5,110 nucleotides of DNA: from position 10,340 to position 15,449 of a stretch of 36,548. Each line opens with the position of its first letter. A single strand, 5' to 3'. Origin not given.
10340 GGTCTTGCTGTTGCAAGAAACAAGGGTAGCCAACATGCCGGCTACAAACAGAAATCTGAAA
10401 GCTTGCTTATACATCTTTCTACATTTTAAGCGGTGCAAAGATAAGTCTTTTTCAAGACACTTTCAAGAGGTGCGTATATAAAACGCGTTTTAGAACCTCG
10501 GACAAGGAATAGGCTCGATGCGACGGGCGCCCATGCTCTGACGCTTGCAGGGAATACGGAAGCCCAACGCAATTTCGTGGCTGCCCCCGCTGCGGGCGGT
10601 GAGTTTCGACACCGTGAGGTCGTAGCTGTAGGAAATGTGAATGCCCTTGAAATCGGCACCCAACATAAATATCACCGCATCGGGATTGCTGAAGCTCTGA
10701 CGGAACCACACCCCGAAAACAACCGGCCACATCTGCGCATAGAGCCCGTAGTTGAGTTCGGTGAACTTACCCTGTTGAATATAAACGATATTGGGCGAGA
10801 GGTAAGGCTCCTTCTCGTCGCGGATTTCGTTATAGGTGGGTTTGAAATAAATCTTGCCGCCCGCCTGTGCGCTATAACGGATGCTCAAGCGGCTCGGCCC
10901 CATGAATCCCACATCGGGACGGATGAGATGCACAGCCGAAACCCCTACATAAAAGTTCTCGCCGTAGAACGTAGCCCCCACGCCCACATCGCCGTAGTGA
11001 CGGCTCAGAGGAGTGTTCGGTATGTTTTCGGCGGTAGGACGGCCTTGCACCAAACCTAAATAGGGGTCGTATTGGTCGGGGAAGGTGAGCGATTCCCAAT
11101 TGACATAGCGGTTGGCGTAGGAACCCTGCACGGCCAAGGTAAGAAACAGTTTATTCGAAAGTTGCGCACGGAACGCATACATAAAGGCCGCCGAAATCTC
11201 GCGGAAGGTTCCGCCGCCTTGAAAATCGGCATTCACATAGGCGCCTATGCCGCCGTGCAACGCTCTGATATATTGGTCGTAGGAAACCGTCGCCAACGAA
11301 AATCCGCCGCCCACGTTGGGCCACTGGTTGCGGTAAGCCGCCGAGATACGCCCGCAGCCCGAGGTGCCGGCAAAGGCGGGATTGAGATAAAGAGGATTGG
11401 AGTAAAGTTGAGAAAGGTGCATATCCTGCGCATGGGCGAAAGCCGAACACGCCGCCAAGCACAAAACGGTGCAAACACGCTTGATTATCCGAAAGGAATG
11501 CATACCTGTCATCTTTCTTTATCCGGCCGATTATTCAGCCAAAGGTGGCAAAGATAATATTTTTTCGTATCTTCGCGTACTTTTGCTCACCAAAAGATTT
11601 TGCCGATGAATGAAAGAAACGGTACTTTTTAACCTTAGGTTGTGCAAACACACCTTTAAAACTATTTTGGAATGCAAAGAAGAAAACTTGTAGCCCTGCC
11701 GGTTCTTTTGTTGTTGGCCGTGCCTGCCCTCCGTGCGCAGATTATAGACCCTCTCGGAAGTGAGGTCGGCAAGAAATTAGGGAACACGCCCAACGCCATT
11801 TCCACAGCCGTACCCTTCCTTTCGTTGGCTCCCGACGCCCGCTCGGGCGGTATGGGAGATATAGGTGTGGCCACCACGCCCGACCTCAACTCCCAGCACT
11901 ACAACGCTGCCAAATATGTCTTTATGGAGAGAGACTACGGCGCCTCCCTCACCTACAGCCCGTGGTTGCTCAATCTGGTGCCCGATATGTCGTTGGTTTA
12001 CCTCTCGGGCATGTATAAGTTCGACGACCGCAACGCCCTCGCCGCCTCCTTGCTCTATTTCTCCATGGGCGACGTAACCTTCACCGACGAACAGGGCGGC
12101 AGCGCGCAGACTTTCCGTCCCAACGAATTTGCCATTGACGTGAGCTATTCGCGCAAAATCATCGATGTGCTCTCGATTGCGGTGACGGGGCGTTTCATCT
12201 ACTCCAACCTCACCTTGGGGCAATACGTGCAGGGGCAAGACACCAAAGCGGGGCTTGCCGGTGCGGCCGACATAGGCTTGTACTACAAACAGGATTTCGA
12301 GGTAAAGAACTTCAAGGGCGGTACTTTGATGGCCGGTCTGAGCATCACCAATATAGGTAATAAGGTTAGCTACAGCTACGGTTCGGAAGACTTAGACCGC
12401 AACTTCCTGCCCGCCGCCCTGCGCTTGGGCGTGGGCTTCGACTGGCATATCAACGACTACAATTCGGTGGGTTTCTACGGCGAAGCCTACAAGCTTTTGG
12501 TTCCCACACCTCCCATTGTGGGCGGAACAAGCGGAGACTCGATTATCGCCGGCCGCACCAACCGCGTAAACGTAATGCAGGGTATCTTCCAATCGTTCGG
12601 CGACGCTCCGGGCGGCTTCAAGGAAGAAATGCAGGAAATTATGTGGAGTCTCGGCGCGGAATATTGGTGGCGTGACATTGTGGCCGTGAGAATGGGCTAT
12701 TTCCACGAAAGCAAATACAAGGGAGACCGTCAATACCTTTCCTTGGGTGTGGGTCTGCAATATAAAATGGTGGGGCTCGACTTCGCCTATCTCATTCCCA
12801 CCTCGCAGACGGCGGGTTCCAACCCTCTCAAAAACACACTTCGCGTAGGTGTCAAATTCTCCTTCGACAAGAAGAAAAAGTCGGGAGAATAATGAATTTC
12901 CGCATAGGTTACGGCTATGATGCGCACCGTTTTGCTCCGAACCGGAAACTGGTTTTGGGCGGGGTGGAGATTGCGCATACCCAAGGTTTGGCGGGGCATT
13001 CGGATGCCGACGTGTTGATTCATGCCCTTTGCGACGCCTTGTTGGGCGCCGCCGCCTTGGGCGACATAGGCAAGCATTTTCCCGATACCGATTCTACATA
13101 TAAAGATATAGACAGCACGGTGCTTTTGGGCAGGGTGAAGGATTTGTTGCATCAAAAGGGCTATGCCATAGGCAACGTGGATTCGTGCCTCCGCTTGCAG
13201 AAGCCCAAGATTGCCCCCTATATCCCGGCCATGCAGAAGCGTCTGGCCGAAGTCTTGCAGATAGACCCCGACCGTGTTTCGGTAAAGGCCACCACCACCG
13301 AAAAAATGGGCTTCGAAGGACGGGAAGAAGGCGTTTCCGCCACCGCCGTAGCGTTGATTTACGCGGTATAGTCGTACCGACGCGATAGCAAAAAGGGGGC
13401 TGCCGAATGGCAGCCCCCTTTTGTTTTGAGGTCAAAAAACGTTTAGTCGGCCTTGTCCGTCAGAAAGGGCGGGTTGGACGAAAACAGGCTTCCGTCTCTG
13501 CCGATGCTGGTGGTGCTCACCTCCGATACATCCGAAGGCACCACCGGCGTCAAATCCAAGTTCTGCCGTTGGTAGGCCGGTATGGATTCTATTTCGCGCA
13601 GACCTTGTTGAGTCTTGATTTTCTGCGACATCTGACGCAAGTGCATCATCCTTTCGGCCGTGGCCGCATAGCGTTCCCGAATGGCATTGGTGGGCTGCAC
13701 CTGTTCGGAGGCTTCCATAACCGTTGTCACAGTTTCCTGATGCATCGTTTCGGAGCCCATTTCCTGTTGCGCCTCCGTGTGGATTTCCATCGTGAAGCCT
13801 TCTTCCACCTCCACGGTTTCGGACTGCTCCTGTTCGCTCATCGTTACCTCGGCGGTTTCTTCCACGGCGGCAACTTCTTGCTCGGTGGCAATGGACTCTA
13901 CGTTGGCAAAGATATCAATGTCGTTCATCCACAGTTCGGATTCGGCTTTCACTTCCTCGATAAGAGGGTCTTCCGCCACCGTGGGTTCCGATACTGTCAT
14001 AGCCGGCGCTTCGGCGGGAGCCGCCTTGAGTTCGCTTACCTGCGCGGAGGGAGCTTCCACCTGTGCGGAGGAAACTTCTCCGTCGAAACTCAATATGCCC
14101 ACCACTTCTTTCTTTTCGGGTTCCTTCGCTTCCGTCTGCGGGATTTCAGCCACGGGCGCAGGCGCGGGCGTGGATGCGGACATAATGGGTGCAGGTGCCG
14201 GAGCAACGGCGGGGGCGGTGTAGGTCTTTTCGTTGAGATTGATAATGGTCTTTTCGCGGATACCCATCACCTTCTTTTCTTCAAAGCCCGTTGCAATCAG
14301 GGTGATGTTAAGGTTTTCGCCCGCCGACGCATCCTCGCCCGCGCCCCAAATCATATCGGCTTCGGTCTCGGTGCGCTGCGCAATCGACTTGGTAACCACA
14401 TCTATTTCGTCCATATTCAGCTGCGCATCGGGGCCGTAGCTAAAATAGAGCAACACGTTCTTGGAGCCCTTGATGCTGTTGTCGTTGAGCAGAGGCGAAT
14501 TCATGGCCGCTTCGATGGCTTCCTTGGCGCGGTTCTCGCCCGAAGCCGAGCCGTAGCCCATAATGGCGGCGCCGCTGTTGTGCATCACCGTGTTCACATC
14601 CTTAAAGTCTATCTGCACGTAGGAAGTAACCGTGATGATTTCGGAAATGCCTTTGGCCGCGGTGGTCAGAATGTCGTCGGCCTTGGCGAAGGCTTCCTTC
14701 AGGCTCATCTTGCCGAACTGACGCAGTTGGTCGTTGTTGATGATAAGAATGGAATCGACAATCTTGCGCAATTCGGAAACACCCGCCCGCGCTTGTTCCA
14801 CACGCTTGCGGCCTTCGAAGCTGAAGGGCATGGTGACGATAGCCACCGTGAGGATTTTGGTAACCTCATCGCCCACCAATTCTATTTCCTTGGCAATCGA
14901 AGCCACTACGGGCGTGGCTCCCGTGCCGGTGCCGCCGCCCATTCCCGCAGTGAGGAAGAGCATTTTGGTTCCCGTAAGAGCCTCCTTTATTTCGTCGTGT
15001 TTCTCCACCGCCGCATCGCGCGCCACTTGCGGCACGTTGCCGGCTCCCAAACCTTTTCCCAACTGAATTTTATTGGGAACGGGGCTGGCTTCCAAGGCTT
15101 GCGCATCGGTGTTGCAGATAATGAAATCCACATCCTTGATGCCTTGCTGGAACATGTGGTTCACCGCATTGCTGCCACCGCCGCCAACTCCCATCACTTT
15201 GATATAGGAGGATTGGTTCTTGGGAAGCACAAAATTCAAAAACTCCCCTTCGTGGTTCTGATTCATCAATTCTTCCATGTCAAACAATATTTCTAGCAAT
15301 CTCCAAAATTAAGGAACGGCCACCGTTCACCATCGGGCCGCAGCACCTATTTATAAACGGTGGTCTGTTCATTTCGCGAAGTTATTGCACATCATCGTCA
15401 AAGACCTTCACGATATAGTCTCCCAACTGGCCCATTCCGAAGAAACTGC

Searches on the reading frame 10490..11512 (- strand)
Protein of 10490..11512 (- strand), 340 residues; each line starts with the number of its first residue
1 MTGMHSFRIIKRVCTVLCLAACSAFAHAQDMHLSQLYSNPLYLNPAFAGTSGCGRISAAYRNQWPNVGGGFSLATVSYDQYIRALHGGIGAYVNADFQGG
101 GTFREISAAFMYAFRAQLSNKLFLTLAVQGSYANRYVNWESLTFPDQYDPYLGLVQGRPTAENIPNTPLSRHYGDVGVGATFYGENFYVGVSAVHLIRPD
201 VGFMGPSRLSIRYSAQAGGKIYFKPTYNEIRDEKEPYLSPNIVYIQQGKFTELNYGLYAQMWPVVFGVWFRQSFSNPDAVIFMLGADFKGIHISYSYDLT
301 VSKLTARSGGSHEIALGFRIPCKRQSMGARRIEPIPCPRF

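Call 14: search_protein_families(library=pfam, proteins=[window:10490-11512:-], max_evalue=0.001)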
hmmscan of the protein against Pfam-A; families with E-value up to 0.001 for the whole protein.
window:10490-11512:- (340 aa): 1 family
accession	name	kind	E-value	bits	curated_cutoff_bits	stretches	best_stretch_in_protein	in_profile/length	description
PF11751.14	PorP_SprF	-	5e-54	184.1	22.3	1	28-318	4-273/273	Type IX secretion system membrane protein PorP/SprF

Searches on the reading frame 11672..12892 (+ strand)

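Call 14: search_protein_families(library=pfam, proteins=[window:11672-12892:+], max_evalue=0.001)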
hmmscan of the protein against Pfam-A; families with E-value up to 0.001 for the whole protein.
window:11672-12892:+ (406 aa): 1 family
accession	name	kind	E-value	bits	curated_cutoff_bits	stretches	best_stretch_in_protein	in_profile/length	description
PF19572.5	PorV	-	4.5e-61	206.9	27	1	41-281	7-242/243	Type IX secretion system protein PorV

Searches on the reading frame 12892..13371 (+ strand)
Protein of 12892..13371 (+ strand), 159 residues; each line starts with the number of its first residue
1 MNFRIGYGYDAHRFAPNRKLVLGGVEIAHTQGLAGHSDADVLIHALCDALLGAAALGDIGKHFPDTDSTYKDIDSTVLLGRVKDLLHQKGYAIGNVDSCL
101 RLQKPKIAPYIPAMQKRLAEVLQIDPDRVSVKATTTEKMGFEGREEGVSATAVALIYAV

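Call 14: search_protein_families(library=pfam, proteins=[window:12892-13371:+], max_evalue=0.001)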
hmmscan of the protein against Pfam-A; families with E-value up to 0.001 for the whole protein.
window:12892-13371:+ (159 aa): 1 family
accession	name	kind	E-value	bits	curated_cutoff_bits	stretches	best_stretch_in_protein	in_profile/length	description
PF02542.21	YgbB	-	4.9e-69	232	26.7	1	3-156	1-154/155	YgbB family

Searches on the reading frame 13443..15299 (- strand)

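Call 14: search_protein_families(library=pfam, proteins=[window:13443-15299:-], max_evalue=0.001)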
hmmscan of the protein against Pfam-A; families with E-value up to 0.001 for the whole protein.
window:13443-15299:- (618 aa): 2 families
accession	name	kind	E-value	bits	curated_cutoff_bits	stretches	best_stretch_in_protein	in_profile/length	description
PF00091.31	Tubulin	-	1.9e-39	136.4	33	1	33-195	2-188/190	Tubulin/FtsZ family, GTPase domain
PF12327.13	FtsZ_C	-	1.6e-21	76.9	27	1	243-340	1-95/95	FtsZ family, C-terminal domain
